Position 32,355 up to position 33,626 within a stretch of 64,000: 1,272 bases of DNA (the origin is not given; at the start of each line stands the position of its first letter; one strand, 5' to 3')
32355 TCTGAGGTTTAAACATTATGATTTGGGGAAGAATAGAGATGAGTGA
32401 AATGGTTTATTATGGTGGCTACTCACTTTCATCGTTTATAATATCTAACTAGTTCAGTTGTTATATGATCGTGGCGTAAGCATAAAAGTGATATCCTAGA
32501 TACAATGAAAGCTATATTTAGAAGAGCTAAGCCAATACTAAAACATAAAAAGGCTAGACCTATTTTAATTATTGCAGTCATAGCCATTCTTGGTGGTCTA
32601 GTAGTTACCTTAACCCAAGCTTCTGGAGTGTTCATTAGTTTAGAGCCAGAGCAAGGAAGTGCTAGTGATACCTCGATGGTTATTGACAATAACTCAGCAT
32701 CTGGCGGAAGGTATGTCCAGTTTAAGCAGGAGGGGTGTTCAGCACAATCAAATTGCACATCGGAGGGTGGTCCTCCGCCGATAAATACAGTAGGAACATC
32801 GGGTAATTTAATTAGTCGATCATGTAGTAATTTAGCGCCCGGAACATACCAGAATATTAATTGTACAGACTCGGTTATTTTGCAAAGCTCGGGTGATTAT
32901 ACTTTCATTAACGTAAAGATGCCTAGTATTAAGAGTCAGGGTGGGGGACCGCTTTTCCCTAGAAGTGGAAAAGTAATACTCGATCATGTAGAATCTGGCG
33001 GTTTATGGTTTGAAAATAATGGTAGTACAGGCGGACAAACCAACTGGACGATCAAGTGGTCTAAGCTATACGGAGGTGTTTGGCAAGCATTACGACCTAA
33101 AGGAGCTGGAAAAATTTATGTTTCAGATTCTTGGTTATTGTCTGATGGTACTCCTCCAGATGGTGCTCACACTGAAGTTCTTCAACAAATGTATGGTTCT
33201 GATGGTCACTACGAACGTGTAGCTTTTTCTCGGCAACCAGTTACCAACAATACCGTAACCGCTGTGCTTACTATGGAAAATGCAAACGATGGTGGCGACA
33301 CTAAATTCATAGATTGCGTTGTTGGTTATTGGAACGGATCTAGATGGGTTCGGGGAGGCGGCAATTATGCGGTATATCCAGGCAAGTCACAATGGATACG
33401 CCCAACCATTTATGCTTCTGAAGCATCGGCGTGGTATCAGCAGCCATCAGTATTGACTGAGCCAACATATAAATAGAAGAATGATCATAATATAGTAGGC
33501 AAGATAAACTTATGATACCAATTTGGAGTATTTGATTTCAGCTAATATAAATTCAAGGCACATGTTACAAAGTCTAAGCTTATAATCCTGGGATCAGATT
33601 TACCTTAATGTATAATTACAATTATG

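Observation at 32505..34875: Shared ~30-aa post-signal module (I/L)(E/Q)PE(D/Q/N)G...(S/T)ASG(G/N)xY(V/I)(Q/R)F on four otherwise different secreted proteins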

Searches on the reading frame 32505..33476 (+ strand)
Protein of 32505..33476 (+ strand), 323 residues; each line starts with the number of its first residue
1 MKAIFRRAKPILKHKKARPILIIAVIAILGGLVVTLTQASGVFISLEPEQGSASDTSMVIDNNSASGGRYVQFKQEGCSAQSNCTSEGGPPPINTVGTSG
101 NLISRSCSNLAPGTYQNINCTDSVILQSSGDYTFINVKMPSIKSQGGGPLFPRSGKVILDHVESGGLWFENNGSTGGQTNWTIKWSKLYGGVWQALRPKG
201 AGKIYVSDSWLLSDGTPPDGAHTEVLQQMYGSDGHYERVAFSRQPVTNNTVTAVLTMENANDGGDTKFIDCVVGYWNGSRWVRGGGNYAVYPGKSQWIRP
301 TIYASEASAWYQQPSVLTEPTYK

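Call 4: search_protein_families(library=pfam, proteins=[window:32505-33476:+], max_evalue=1)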
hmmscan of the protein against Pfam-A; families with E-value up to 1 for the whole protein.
window:32505-33476:+ (323 aa): 0 families

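Call 7: search_protein_families(library=ncbifam, proteins=[window:32505-33476:+], max_evalue=1)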
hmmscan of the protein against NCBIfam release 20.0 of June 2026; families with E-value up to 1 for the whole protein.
window:32505-33476:+ (323 aa): 1 family
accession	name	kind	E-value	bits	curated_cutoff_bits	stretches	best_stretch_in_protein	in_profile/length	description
NF006412.0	PRK08659.1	equivalog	0.2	10.8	411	1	213-249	112-148/378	2-oxoacid:acceptor oxidoreductase subunit alpha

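Call 15: find_encoding_contigs(protein=window:32505-33476:+, flank=10000, max_places=4)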
Protein window:32505-33476:+ (323 aa): 1 contig read that carries it; 1 place shown.
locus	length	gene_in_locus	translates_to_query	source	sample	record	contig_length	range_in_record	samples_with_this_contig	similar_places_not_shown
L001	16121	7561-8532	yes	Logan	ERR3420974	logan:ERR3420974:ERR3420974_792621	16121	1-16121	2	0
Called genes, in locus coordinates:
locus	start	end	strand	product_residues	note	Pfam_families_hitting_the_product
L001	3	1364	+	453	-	?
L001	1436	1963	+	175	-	-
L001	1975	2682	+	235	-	PF00625:Guanylate_kin (weak)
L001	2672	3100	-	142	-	PF00011:HSP20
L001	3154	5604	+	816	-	PF09364:XFP_N, PF03894:XFP, PF09363:XFP_C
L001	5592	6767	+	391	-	PF00871:Acetate_kinase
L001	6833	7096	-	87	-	PF05016:ParE_toxin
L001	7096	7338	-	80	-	PF02604:PhdYeFM_antitox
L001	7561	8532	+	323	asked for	-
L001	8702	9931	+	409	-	-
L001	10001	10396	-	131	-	-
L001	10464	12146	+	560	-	PF00512:HisKA (weak), PF02518:HATPase_c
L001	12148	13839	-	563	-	PF01522:Polysacc_deac_1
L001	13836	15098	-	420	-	PF13506:Glyco_transf_21, PF00535:Glycos_transf_2, PF10111:Glyco_tranf_2_2, PF13641:Glyco_tranf_2_3, PF13632:Glyco_trans_2_3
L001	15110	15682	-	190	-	PF04203:Sortase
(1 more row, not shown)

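Call 16: find_homologous_proteins(query=window:32505-33476:+, max_evalue=0.01)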
Query window:32505-33476:+ (323 aa): 6 proteins with E <= 0.01 among 1127 candidates.
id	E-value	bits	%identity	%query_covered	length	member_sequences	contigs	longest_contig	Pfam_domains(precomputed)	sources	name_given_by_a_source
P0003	6.8e-219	744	100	100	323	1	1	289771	-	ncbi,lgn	-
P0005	1.6e-111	391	58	97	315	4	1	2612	-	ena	-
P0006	3.3e-104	367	55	98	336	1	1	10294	-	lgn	-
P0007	1.9e-101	358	54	96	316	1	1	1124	-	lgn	-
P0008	1.0e-91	326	63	73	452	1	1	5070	-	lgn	-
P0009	4.6e-52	195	43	73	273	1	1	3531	-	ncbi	-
